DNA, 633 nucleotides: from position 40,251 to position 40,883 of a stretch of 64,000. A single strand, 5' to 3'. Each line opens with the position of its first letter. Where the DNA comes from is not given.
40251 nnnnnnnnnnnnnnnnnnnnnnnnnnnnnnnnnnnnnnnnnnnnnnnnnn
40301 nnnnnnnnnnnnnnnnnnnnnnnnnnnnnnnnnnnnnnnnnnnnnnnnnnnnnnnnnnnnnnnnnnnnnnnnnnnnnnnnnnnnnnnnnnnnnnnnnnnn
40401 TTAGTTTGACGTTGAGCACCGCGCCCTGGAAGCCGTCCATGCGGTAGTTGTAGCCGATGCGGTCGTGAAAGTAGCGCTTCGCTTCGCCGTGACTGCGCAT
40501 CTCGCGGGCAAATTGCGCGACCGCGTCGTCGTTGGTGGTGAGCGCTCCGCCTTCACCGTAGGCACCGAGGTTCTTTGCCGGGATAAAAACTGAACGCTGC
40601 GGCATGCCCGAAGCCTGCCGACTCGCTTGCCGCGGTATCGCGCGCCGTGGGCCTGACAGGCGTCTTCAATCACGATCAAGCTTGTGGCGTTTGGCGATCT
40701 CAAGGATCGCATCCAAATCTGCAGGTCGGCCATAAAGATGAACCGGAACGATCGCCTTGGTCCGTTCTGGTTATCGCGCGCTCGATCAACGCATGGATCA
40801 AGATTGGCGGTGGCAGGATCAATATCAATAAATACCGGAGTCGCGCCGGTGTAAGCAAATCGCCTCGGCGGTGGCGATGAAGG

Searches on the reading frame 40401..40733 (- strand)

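Call 73: search_protein_families(library=pfam, proteins=[window:40401-40733:-], max_evalue=0.001)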
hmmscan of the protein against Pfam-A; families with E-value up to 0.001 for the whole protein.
window:40401-40733:- (110 aa): 1 family
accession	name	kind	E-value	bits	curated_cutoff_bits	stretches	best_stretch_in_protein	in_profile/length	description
PF01041.23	DegT_DnrJ_EryC1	-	1.1e-07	31.9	19.8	1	16-49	137-170/360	DegT/DnrJ/EryC1/StrS aminotransferase family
